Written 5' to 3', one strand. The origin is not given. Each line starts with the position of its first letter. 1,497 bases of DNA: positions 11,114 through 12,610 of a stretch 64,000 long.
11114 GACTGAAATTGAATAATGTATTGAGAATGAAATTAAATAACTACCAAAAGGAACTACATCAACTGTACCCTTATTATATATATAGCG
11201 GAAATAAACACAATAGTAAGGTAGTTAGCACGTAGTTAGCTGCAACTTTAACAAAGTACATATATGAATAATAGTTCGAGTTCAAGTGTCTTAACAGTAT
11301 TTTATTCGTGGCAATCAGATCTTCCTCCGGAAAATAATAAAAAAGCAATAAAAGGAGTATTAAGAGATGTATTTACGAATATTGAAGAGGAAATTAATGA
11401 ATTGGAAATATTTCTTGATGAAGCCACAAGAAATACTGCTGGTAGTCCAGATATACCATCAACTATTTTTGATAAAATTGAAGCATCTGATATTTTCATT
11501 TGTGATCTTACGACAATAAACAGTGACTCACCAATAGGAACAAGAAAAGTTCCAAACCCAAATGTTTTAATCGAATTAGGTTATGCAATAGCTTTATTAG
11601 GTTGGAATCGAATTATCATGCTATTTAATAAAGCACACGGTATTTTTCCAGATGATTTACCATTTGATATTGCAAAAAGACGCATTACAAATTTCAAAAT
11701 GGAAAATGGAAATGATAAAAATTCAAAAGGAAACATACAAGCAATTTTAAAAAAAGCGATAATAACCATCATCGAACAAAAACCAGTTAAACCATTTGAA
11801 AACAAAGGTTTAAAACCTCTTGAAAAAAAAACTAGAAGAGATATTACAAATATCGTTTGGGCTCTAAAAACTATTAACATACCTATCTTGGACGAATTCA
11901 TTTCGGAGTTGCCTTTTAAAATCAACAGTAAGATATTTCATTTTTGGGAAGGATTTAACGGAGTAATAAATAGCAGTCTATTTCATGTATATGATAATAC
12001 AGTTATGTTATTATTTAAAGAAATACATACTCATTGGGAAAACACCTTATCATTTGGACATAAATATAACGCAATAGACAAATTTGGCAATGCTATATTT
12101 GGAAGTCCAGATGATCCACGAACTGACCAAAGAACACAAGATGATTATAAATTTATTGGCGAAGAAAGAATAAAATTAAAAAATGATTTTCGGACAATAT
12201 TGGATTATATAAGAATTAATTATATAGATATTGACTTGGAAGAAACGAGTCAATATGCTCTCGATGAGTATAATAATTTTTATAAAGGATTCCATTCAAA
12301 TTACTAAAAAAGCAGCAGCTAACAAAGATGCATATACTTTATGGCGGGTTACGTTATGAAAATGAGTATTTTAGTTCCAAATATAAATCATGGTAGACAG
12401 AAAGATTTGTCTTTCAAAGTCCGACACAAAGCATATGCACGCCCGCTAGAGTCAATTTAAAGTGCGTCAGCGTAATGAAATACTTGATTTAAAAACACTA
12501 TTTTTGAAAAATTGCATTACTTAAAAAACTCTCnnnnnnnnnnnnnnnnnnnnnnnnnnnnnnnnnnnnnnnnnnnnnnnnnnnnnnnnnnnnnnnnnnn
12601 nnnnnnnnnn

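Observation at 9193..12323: Element conservation breaks at GAT|GTT, and the unit-specific bases after GTT are the reverse complement of the bases at that unit's stop codon (integron core/inverse-core logic)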

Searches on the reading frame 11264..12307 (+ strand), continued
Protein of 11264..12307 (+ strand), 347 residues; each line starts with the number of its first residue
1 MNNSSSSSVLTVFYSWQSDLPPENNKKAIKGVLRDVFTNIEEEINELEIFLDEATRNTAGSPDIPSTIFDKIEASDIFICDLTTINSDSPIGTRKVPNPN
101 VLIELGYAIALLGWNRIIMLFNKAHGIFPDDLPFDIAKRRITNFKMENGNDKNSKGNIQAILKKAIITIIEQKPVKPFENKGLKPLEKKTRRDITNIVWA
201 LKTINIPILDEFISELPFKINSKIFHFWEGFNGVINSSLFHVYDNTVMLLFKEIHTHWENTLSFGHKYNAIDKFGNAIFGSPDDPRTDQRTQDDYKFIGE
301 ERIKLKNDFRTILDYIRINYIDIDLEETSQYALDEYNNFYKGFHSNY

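Call 117: find_encoding_contigs(protein=P0127, flank=10000, max_places=1)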
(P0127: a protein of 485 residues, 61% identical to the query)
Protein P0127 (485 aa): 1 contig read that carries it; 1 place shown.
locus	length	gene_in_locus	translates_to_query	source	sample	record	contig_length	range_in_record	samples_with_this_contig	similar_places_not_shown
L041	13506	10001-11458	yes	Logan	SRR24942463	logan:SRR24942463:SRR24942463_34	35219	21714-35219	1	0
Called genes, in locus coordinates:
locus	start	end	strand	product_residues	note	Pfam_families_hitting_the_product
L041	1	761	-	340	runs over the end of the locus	PF19580:Exo_endo_phos_3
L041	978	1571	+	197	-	PF04542:Sigma70_r2 (weak)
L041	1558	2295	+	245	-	PF13174:TPR_6 (faint)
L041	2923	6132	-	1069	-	PF07719:TPR_2 (faint), PF13181:TPR_8 (faint), PF13424:TPR_12 (weak), PF13428:TPR_14 (faint), PF24885:TPR_NPHP3 (faint), PF00515:TPR_1 (faint), PF13424:TPR_12, PF12770:CHAT, +2 more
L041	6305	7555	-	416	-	PF17210:SdrD_B, PF18962:Por_Secre_tail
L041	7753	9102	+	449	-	PF14289:DUF4369, PF13905:Thioredoxin_8 (faint), PF17127:DUF5106, PF00578:AhpC-TSA, PF13098:Thioredoxin_2 (weak)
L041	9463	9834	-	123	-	-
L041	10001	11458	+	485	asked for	PF13495:Phage_int_SAM_4, PF00589:Phage_integrase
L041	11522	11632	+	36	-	-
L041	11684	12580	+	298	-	PF13676:TIR_2 (weak)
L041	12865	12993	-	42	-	-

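Call 122: search_solved_structures(query=P0121, max_evalue=0.00001)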
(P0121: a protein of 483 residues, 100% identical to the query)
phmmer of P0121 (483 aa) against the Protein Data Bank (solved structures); distinct sequences matched with E-value up to 0.00001: 12.
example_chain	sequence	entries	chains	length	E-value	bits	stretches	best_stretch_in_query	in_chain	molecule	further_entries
2a3v_A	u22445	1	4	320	7.3e-35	124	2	403-476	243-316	site-specific recombinase IntI4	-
4a8e_A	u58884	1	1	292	1.5e-33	119.7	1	261-476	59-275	PROBABLE TYROSINE RECOMBINASE XERC-LIKE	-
5hxy_A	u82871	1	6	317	9.7e-30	107.1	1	208-467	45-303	Tyrosine recombinase XerA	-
1a0p_A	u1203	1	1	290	1.1e-22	83.9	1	292-470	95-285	SITE-SPECIFIC RECOMBINASE XERD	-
5dcf_A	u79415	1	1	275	7.3e-22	81.1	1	320-470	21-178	Tyrosine recombinase XerD,DNA translocase FtsK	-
5vfz_A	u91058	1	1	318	3e-15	59.4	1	292-466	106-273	Gp33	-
9i5v_14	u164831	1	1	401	3e-15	59.3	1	219-467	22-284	Ribosome-associated translation inhibitor RaiA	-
5jjv_A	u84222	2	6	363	3e-12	49.5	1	303-469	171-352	Tyrosine recombinase XerH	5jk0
5c6k_A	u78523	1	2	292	2.1e-08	36.8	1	264-467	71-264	Integrase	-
3nkh_A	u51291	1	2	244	5.5e-08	35.4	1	385-467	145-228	Integrase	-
5dor_A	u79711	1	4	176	3.9e-07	32.6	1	312-467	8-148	Integrase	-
1aih_A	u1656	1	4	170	4.1e-06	29.3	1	312-471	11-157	HP1 INTEGRASE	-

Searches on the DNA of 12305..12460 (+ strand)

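Call 95: search_dna_similar(query=window:12305-12460:+, collection=plasmids, mode=distant, max_rows=10)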
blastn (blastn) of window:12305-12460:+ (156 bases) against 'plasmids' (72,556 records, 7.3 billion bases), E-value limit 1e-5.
No match.
